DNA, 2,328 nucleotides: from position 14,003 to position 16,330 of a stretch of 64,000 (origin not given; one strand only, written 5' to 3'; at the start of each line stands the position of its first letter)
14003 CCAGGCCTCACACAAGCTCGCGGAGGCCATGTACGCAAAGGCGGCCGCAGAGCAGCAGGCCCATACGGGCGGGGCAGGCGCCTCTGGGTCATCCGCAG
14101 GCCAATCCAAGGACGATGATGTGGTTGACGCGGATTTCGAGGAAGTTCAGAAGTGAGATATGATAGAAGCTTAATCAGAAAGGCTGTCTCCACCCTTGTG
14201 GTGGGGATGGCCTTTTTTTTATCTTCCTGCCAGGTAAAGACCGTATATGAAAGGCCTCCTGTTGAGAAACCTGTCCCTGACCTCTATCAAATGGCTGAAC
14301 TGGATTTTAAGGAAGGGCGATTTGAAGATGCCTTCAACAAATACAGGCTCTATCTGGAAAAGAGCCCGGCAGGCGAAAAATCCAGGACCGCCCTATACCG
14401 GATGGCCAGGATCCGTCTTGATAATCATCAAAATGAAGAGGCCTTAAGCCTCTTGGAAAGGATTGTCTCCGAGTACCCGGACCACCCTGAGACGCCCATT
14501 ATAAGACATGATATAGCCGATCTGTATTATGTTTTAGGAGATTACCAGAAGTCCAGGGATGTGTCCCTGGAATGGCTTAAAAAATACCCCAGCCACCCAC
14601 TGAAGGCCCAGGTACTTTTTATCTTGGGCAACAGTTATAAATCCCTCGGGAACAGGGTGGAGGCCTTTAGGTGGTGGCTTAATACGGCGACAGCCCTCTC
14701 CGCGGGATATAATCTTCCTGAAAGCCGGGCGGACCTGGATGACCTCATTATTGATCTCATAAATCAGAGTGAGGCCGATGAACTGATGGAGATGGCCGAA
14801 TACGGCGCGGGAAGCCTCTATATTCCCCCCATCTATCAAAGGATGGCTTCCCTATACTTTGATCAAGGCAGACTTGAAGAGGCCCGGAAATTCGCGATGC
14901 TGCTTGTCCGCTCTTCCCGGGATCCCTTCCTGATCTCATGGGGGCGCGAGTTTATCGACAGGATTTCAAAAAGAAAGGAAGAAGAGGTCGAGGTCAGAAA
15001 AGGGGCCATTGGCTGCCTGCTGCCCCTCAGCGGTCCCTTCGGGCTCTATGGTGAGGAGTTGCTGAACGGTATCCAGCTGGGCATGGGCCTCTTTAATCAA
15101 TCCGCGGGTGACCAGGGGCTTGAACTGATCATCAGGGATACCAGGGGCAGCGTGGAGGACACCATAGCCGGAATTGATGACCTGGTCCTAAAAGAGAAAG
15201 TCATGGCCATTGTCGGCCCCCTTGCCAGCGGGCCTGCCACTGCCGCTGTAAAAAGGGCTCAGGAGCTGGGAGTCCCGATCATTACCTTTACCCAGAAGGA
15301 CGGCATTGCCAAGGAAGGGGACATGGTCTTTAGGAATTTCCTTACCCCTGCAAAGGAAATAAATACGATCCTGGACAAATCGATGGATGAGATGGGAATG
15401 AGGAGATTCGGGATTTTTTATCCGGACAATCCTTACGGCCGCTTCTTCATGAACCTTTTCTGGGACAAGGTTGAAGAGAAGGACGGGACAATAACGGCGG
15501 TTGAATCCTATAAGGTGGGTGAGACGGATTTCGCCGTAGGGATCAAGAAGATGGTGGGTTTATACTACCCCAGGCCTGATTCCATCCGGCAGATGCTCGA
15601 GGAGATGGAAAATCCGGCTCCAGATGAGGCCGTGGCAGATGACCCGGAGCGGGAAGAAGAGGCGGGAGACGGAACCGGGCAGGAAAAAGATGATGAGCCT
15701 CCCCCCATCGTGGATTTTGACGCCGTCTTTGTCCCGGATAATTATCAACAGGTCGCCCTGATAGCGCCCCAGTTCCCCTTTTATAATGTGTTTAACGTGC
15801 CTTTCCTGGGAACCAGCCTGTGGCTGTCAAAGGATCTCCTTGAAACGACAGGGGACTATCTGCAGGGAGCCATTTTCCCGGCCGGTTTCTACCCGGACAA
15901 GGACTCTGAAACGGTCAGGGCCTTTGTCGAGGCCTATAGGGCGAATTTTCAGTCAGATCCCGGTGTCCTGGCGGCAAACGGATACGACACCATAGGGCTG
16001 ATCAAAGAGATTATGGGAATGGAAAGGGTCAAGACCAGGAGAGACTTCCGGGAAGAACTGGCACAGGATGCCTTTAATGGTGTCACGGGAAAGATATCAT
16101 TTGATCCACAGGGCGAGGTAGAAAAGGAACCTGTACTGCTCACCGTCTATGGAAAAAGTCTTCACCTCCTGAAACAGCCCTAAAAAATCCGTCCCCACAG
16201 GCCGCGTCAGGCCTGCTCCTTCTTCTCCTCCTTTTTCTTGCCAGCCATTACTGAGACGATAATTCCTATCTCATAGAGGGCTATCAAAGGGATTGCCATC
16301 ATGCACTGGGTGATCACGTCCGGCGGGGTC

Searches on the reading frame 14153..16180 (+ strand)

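Call 23: search_protein_families(library=pfam, proteins=[window:14153-16180:+], max_evalue=0.00001)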
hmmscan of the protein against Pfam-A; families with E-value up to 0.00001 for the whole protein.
window:14153-16180:+ (676 aa): 13 families
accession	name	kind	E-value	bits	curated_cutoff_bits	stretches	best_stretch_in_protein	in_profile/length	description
PF13458.12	Peripla_BP_6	-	4.4e-41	142.1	31.7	2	286-466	4-185/343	Periplasmic binding protein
PF01094.35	ANF_receptor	-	1.7e-13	50.8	25.4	1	323-460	25-162/353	Receptor family ligand binding region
PF13424.12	TPR_12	-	1.9e-13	50.9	30.1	1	79-136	4-66/77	Tetratricopeptide repeat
PF07719.23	TPR_2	-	6.7e-13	48.1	27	0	80-111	3-34/34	Tetratricopeptide repeat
PF13428.12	TPR_14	-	9.6e-12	44.8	23.5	0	80-113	3-36/44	Tetratricopeptide repeat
PF13174.12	TPR_6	-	1.5e-10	41.5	26.3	0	80-111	2-33/33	Tetratricopeptide repeat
PF04348.19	LppC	-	2.6e-10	40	28.8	1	285-470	220-399/563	LppC putative lipoprotein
PF14559.12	TPR_19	-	3.3e-10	40.6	25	0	52-113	2-60/68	Tetratricopeptide repeat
PF13525.12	YfiO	-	3.6e-09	37.1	25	1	76-167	3-94/203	Outer membrane lipoprotein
PF13432.12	TPR_16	-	3.1e-08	34.4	32.7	0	82-149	1-65/65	Tetratricopeptide repeat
PF13181.12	TPR_8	-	2e-07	31.1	25.7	0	226-256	2-32/34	Tetratricopeptide repeat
PF13433.12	Peripla_BP_5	-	2e-06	27.6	27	0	286-467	3-184/363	Periplasmic binding protein domain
PF00515.34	TPR_1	-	2.4e-06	27.6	27.8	0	227-246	3-22/34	Tetratricopeptide repeat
